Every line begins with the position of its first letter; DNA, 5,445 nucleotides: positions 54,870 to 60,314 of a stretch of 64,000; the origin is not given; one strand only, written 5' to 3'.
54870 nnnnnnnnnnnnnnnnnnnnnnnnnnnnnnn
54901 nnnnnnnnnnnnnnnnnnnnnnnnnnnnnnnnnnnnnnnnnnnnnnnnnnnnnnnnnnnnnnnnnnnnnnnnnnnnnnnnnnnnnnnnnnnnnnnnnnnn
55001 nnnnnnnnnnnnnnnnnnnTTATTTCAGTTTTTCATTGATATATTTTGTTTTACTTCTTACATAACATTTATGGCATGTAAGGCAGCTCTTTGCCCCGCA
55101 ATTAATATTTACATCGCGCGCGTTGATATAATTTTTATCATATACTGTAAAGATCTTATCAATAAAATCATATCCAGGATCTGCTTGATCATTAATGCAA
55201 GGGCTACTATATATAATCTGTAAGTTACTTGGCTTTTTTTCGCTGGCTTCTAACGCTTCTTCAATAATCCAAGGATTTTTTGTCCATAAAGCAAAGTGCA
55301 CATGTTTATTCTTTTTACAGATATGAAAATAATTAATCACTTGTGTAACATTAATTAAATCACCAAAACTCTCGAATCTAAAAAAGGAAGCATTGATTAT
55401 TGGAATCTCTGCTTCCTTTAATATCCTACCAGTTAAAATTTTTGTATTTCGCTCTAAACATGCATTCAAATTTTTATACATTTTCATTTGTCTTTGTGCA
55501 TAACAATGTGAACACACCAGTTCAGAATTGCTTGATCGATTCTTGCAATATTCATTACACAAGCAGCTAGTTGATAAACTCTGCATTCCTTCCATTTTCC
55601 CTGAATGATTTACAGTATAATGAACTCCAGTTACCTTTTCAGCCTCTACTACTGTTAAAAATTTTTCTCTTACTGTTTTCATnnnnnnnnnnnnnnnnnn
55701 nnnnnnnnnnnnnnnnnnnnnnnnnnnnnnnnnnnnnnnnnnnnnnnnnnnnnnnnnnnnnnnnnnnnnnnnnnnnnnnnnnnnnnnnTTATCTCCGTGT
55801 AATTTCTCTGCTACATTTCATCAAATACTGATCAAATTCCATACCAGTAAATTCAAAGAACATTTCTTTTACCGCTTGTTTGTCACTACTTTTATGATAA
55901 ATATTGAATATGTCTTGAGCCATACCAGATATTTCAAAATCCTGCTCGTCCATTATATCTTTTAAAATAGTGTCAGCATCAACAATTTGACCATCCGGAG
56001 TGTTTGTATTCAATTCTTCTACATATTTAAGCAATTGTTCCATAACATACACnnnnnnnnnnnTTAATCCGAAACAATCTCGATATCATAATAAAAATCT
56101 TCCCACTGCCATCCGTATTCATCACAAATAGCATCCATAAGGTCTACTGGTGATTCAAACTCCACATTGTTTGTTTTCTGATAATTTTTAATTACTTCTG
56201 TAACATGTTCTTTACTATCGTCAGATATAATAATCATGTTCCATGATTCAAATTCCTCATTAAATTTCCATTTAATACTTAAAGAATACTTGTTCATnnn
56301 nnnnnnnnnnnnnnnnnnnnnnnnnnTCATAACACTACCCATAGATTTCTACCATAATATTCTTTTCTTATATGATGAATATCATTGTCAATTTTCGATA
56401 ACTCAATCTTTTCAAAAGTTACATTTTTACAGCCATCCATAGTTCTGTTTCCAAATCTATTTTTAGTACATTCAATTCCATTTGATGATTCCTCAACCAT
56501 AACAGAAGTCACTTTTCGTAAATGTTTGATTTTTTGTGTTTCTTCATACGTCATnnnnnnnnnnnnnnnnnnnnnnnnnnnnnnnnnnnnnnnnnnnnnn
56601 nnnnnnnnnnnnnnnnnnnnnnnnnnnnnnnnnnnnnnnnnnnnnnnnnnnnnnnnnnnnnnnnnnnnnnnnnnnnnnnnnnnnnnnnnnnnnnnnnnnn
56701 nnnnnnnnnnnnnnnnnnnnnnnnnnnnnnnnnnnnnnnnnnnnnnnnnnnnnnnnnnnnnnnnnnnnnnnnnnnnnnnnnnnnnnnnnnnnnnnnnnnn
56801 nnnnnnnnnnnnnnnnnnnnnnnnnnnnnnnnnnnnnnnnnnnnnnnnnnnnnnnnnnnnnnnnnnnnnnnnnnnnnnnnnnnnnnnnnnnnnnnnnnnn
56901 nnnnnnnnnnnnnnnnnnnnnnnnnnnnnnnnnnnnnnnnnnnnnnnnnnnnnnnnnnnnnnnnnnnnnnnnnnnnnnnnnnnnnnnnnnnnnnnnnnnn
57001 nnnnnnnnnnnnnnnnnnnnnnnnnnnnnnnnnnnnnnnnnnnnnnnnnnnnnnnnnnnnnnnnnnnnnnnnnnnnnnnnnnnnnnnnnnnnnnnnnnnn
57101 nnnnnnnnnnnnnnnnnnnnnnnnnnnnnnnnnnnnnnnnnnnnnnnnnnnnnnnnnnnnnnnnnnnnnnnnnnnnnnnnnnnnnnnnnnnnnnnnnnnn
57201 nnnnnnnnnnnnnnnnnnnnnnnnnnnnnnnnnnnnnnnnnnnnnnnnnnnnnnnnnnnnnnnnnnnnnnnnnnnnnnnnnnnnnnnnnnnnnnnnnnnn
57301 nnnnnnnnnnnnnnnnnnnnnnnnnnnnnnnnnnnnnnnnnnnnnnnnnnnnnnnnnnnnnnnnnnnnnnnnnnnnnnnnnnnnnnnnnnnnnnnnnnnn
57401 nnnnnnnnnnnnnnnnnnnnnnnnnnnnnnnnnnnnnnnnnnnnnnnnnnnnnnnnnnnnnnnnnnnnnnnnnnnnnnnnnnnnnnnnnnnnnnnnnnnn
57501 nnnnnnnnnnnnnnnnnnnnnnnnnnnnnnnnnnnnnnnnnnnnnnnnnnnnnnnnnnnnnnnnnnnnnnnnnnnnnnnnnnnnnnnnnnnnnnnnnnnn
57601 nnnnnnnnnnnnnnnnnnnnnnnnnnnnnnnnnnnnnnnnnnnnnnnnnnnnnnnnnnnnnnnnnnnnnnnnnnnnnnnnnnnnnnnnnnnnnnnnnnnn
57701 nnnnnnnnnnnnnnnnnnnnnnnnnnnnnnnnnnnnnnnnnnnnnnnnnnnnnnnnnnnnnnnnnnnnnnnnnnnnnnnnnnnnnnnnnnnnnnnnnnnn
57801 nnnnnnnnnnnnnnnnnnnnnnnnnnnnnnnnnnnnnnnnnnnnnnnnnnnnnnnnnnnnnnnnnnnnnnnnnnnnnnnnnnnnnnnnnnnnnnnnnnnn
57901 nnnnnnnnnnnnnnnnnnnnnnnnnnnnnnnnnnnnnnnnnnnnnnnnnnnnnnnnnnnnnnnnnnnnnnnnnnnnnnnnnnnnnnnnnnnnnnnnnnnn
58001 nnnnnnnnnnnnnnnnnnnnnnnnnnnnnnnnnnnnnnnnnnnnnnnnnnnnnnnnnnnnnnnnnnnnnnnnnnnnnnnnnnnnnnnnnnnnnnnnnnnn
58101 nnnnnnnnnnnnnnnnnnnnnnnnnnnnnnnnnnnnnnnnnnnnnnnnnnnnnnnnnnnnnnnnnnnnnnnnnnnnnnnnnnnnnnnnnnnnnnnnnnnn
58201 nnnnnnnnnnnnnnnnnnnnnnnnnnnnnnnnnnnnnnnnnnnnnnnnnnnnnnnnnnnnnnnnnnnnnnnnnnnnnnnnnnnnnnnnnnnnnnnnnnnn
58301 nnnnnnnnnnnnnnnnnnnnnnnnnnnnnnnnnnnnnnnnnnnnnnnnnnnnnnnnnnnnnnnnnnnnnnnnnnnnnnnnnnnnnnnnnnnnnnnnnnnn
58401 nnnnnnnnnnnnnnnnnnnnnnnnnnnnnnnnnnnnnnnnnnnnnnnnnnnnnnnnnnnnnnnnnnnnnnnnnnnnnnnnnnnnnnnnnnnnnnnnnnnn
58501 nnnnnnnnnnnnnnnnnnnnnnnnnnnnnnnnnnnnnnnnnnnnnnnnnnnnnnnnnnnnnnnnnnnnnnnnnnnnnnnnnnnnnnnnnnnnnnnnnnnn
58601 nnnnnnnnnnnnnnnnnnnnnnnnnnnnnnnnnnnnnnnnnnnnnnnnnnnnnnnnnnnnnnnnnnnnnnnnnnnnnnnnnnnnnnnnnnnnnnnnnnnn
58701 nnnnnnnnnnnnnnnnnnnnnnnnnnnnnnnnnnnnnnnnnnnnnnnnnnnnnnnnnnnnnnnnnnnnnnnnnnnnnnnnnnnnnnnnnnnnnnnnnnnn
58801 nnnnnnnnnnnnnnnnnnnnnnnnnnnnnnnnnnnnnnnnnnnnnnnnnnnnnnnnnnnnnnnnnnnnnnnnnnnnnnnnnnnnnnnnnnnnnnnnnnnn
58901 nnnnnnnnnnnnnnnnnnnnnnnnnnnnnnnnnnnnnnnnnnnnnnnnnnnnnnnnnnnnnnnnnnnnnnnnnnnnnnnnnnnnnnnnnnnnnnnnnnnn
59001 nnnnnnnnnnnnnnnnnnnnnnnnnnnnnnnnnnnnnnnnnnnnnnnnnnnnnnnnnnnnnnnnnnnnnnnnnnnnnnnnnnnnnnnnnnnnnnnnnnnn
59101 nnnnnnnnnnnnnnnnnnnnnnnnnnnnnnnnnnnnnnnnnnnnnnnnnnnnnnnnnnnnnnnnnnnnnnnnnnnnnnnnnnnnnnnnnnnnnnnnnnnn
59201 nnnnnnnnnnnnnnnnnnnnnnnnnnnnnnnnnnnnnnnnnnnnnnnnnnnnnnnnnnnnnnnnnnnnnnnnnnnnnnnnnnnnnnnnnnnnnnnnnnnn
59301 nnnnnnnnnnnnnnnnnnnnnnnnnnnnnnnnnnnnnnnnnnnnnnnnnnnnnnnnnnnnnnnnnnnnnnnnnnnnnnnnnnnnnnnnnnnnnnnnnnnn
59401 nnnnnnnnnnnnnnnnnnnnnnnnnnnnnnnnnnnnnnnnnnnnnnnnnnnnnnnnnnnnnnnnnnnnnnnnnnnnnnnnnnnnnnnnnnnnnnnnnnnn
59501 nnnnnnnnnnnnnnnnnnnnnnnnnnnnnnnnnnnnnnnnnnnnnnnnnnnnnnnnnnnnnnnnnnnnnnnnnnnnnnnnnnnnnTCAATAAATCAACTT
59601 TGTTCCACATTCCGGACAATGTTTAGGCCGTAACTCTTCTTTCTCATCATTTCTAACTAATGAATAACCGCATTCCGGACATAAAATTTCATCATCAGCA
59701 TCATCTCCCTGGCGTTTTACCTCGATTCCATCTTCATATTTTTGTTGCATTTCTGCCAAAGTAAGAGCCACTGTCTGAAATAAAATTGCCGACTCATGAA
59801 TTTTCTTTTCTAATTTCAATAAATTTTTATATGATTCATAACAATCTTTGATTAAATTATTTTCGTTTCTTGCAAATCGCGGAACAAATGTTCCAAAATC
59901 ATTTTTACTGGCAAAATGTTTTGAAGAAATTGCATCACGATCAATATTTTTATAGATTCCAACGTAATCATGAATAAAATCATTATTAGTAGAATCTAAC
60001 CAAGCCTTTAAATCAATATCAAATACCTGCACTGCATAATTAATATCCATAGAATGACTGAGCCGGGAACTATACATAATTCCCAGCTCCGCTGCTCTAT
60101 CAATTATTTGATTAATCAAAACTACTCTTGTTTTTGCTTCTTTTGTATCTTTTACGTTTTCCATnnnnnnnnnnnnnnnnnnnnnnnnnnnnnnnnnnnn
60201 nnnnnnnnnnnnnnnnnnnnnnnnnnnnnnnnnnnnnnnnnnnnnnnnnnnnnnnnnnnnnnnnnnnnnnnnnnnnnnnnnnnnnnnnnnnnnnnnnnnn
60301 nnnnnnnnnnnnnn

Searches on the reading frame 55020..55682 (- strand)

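Call 56: search_protein_families(library=pfam, proteins=[window:55020-55682:-], max_evalue=0.1)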
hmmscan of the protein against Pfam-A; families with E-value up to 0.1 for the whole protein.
window:55020-55682:- (220 aa): 1 family
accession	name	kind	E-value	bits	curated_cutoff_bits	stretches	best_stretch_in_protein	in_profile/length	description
PF17338.8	GP88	-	2.1e-08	34.7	24.4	1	39-205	29-208/230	Gene product 88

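Call 101: search_protein_families(library=phrogs, proteins=[window:55020-55682:-], max_evalue=0.001)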
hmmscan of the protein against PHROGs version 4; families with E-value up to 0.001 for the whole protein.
window:55020-55682:- (220 aa): 0 families

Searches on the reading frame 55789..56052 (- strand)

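Call 56: search_protein_families(library=pfam, proteins=[window:55789-56052:-], max_evalue=0.1)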
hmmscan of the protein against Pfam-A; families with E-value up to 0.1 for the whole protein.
window:55789-56052:- (87 aa): 1 family
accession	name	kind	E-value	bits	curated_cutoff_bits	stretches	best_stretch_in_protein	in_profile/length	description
PF12053.14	Par3_HAL_N_term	-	0.092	13.4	21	0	11-39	48-74/83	N-terminal of Par3 and HAL proteins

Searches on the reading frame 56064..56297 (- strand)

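Call 56: search_protein_families(library=pfam, proteins=[window:56064-56297:-], max_evalue=0.1)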
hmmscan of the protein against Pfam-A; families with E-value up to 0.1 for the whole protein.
window:56064-56297:- (77 aa): 1 family
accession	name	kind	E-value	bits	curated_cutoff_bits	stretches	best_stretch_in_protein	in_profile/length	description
PF00578.27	AhpC-TSA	-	0.044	14.2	26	1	14-67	53-104/124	AhpC/TSA family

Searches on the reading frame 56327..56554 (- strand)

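Call 56: search_protein_families(library=pfam, proteins=[window:56327-56554:-], max_evalue=0.1)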
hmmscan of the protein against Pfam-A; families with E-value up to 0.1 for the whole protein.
window:56327-56554:- (75 aa): 1 family
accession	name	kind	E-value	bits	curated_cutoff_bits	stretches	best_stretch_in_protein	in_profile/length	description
PF15933.10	RnlB_antitoxin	-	0.029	15.1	27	1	25-71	40-84/94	Antitoxin to bacterial toxin RNase LS or RnlA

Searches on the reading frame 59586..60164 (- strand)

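Call 101: search_protein_families(library=phrogs, proteins=[window:59586-60164:-], max_evalue=0.001)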
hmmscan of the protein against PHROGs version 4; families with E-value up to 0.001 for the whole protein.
window:59586-60164:- (192 aa): 1 family
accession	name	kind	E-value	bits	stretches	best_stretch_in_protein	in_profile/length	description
phrog_12453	-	unknown function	6e-16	59.6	1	11-101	3-89/92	-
